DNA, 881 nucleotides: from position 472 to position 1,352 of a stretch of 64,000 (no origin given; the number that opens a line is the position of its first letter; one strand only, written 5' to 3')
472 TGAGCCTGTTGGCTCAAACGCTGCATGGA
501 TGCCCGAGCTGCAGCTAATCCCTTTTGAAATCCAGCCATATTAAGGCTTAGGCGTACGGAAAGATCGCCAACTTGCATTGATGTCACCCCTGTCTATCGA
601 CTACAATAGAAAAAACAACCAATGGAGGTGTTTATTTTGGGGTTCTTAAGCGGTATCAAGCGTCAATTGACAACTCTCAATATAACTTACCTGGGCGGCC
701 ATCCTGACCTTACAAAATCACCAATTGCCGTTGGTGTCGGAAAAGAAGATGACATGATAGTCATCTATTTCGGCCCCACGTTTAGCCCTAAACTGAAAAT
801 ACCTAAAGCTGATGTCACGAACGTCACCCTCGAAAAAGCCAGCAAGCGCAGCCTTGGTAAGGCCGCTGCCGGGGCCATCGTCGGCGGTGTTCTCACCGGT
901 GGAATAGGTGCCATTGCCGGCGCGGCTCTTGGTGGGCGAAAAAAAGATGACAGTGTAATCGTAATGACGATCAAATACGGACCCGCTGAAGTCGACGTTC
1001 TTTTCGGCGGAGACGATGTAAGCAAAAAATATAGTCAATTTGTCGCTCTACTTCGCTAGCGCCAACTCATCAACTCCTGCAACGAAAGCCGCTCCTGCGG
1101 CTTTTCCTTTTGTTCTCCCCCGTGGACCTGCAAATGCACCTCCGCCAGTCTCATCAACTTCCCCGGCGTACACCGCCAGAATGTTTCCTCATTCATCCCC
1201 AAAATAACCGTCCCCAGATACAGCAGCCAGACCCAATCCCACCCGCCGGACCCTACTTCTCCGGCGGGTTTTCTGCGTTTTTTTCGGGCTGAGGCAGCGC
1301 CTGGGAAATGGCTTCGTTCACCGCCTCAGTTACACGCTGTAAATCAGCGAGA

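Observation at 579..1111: Reverse-strand glycine-zipper moron wedged between tail chaperone and tape measure genes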

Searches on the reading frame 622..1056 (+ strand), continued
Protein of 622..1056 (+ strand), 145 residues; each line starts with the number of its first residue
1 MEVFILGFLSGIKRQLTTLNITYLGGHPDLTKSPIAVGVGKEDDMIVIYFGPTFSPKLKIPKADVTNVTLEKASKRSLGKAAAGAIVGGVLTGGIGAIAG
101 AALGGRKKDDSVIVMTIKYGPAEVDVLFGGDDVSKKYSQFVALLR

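Call 64: find_encoding_contigs(protein=P0076, flank=6000, max_places=1)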
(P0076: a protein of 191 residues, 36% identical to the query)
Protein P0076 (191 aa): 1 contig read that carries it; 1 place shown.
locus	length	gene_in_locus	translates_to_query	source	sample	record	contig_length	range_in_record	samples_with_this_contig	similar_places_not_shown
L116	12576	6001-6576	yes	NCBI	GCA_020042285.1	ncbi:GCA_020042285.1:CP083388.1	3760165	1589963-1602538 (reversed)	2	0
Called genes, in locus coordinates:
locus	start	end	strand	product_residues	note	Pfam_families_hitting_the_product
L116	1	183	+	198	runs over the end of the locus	PF00694:Aconitase_C, PF27512:LeuD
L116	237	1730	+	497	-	PF00682:HMGL-like, PF22617:HCS_D2, PF08502:LeuA_dimer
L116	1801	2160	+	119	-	PF05635:23S_rRNA_IVP, PF22296:bAvd (faint)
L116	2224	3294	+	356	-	PF00180:Iso_dh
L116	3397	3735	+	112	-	PF26696:PTL_trimer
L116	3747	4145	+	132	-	-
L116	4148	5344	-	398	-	PF00083:Sugar_tr, PF07690:MFS_1, PF13347:MFS_2 (weak)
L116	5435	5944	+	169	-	PF02622:DUF179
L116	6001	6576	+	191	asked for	PF27000:PH_gly_zipper (weak), PF09851:SHOCT (weak)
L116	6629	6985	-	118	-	PF20409:SnoaL_5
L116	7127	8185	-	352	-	PF08240:ADH_N, PF01262:AlaDh_PNT_C (weak), PF00107:ADH_zinc_N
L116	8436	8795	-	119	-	-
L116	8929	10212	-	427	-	PF18962:Por_Secre_tail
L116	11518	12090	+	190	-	-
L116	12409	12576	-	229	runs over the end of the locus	PF00027:cNMP_binding (weak)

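Call 65: find_encoding_contigs(protein=P0059, flank=6000, max_places=1)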
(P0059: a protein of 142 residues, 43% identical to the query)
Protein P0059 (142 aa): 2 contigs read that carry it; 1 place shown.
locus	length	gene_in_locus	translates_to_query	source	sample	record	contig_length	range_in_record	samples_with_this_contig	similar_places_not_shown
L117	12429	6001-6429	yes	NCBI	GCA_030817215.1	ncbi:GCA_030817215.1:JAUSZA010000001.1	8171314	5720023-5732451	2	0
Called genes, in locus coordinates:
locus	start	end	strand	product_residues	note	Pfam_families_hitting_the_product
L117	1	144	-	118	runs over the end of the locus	-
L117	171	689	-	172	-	PF11553:DUF3231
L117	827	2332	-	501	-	PF00370:FGGY_N, PF02782:FGGY_C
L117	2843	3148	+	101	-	-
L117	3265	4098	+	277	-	PF01068:DNA_ligase_A_M, PF04679:DNA_ligase_A_C (weak)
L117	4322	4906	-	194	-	-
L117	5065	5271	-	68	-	PF20038:HTH_59 (weak)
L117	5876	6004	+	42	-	-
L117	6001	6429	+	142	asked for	-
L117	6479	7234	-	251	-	PF08924:Rv2525c_GlyHyd-like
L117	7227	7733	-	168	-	PF05105:Phage_holin_4_1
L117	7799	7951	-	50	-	-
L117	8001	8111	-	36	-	-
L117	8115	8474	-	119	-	-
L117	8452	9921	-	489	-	-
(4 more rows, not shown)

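Call 67: fold_search(model_id=the predicted structure, library=viral)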
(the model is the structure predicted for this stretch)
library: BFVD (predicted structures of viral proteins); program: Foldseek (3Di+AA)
matches with E <= 10: 260; with E <= 0.001: 0
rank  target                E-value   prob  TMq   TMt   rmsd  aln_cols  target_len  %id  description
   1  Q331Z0                2.6e-03  1.00  0.55  0.44  10.4       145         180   13  (no name in the UniProt tables at hand)
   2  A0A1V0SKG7            9.1e-03  1.00  0.52  0.16   7.3       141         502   10  Uncharacterized protein [Klosneuvirus KNV1]
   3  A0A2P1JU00            2.4e-02  0.97  0.34  0.17   9.9       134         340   11  Putative tail tape measure protein [Anoxybacillus phage A403]
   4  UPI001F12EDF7         5.7e-02  0.97  0.35  0.52  10.5       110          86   15  (no name look-up for this kind of identifier)
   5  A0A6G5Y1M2            6.1e-02  0.77  0.32  0.15  16.4       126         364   17  (no name in the UniProt tables at hand)
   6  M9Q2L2                1.8e-01  0.89  0.37  0.26   9.4       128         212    5  (no name in the UniProt tables at hand)
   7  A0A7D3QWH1            1.9e-01  0.96  0.44  0.15   6.5       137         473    8  Globin/protoglobin [Fadolivirus FV1/VV64]
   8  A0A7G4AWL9            2.3e-01  0.47  0.33  0.31   9.6       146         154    5  (no name in the UniProt tables at hand)
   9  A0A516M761            2.3e-01  0.38  0.23  0.32  16.0       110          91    7  (no name in the UniProt tables at hand)
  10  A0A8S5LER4            2.6e-01  0.77  0.35  0.21  11.4       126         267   10  Bacterial PH domain protein [Siphoviridae sp. ct3CA7]
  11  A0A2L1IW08            4.7e-01  0.41  0.33  0.36   6.4       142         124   13  SsgA family sporulation/cell division regulator [Streptomyces phage BillNye]
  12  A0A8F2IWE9            5.6e-01  0.41  0.33  0.36   5.9       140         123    7  Uncharacterized protein [Streptomyces phage TunaTartare]
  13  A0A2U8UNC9            5.9e-01  0.21  0.26  0.29  12.0       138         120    9  Uncharacterized protein [Streptomyces phage Ibantik]
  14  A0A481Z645            6.2e-01  0.13  0.24  0.23  18.6       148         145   10  Uncharacterized protein [Pithovirus LCPAC202]
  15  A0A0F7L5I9            7.3e-01  0.05  0.13  0.12  17.7       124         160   11  Uncharacterized protein [uncultured marine virus]
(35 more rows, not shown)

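Call 68: search_dna_similar(query=P0183, collection=phages, mode=protein, max_rows=30, max_evalue=0.01)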
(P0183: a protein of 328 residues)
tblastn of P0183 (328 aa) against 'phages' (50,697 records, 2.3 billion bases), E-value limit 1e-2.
No match.

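Call 74: search_protein_families(library=pfam, proteins=[P0244, P0224, P0237, P0173, P0211, P0021, P0183, P0089, P0106, P0056], max_evalue=0.01)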
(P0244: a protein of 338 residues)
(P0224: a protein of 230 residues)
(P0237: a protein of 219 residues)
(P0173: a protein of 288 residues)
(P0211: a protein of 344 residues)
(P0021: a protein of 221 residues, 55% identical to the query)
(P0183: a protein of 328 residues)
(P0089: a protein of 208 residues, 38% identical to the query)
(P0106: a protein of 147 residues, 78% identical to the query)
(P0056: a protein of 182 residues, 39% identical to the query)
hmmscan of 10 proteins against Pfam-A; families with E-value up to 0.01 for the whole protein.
P0244 (338 aa): 3 families
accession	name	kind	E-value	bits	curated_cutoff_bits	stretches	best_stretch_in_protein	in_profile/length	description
PF09851.14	SHOCT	-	4.8e-11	42.5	27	1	311-336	3-28/28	Short C-terminal domain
PF14470.12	bPH_3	-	9e-06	26.5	23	1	39-91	24-77/95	Bacterial PH domain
PF20721.2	C19orf12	-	0.00059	20.1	30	1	217-258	49-90/163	C19orf12-like protein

P0224 (230 aa): 0 families

P0237 (219 aa): 0 families

P0173 (288 aa): 0 families

P0211 (344 aa): 2 families
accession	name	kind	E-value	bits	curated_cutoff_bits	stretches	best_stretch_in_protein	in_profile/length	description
PF12773.13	DZR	-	0.0011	19.5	27.3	1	5-26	1-22/45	Double zinc ribbon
PF13240.11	Zn_Ribbon_1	-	0.003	17.7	25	1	4-25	1-22/23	zinc-ribbon domain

P0021 (221 aa): 1 family
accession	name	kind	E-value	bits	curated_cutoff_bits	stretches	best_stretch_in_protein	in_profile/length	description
PF00542.24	Ribosomal_L12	-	4.4e-22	78.6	25.9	1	155-220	2-66/67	Ribosomal protein L7/L12 C-terminal domain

P0183 (328 aa): 0 families

P0089 (208 aa): 1 family
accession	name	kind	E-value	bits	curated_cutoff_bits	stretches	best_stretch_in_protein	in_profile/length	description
PF20721.2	C19orf12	-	0.0051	17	30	1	132-167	39-73/163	C19orf12-like protein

P0106 (147 aa): 0 families

P0056 (182 aa): 1 family
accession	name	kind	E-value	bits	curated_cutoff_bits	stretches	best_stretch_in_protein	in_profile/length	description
PF09851.14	SHOCT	-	5e-08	32.9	27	1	153-180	1-28/28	Short C-terminal domain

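Call 86: search_protein_families(library=pfam, proteins=[L060:4221-5087:-, L060:7942-8799:+, L071:4367-5515:+, L071:8066-9265:-, L076:1801-4587:-, L076:5458-6438:-, L063:8046-9314:-, L066:4061-5338:+, L068:4452-5630:-, L074:5608-6693:-], max_evalue=0.001)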
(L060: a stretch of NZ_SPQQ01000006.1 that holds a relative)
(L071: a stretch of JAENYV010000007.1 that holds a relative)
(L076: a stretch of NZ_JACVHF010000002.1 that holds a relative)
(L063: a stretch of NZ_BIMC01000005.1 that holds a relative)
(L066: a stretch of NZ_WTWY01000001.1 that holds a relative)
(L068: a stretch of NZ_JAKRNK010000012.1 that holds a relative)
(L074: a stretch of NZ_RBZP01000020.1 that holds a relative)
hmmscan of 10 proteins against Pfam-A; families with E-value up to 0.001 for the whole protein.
L060:4221-5087:- (288 aa): 1 family
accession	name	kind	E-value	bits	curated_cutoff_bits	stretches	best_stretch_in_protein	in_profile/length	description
PF02811.25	PHP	-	4.5e-11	43.8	26.4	1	17-80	1-66/164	PHP domain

L060:7942-8799:+ (285 aa): 0 families

L071:4367-5515:+ (382 aa): 4 families
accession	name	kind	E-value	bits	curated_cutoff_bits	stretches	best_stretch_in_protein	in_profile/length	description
PF01580.24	FtsK_SpoIIIE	-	1.7e-17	64.1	24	1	130-237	15-132/221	FtsK/SpoIIIE family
PF13401.12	AAA_22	-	3.3e-06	27.9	27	1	152-281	5-119/130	AAA domain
PF02562.22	PhoH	-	0.00054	19.9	27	0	155-269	22-143/205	PhoH-like protein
PF00004.35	AAA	-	0.00079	20.3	21.2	0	156-289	2-113/131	ATPase family associated with various cellular activities (AAA)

L071:8066-9265:- (399 aa): 4 families
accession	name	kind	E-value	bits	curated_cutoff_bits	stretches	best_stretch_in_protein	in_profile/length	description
PF13229.12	Beta_helix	-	2.9e-17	63.2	25.9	1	185-323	23-148/158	Right handed beta helix region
PF05048.19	NosD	-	6.2e-08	32.8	23.6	1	192-335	45-172/212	Periplasmic copper-binding protein (NosD)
PF07602.17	DUF1565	-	4.1e-07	30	20.3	1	115-265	54-201/257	Protein of unknown function (DUF1565)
PF02415.23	Chlam_PMP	-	1.9e-05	24.9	20.6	0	254-268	3-18/19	Chlamydia polymorphic membrane protein (Chlamydia_PMP) repeat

L076:1801-4587:- (928 aa): 0 families

L076:5458-6438:- (326 aa): 2 families
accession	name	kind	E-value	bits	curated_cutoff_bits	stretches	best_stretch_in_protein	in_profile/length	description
PF17989.7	ALP_N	-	2.7e-16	60.5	26.3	1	48-170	1-146/148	Actin like proteins N terminal domain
PF21522.3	MreB-like_C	-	0.00013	23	27.8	0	198-266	2-87/123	Archaeal actin homologue MreB-like, C-terminal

L063:8046-9314:- (422 aa): 2 families
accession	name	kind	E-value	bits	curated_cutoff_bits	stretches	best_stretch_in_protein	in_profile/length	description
PF00817.25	IMS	-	8.1e-44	149.6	23.2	1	12-159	2-148/148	impB/mucB/samB family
PF11799.13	IMS_C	-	5.4e-26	91.6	20.7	1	259-371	1-109/109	impB/mucB/samB family C-terminal domain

L066:4061-5338:+ (425 aa): 1 family
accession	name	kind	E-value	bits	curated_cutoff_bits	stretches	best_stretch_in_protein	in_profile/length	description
PF07670.19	Gate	-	4.4e-09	37.2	29.6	1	70-163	4-99/104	Nucleoside recognition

L068:4452-5630:- (392 aa): 2 families
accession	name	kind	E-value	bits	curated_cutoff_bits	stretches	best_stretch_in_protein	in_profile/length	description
PF01747.23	ATP-sulfurylase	-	3.9e-99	330.8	24.3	1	173-383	2-211/212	ATP-sulfurylase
PF14306.12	PUA_2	-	7e-50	169.2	27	1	6-165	1-159/159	PUA-like domain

L074:5608-6693:- (361 aa): 1 family
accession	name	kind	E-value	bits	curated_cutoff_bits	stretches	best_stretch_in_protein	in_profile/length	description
PF12974.12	Phosphonate-bd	-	3e-42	145.1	27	1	57-347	1-242/242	ABC transporter, phosphonate, periplasmic substrate-binding protein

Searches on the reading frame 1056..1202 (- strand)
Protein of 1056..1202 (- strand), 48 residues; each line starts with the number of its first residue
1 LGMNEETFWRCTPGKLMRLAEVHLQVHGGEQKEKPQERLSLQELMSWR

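Call 3: search_protein_families(library=pfam, proteins=[window:1056-1202:-], max_evalue=1)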
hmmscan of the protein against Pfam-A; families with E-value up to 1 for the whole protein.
window:1056-1202:- (48 aa): 1 family
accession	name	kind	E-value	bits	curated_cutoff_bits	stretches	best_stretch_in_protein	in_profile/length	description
PF09550.16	Phage_TAC_6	-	0.014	16.3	23.4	1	5-45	18-52/58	Phage tail assembly chaperone protein, TAC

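Call 4: search_protein_families(library=phrogs, proteins=[window:1056-1202:-], max_evalue=1)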
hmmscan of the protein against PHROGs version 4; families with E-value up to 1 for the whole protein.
window:1056-1202:- (48 aa): 4 families
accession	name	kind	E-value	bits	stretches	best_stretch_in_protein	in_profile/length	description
phrog_10988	-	unknown function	0.0015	19.4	1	3-35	20-52/72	-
phrog_6416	-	tail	0.016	16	1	37-48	16-27/39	tail protein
phrog_27118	-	unknown function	0.21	13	1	4-45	52-93/95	-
phrog_2066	-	unknown function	0.23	12.8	1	2-46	6-50/112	-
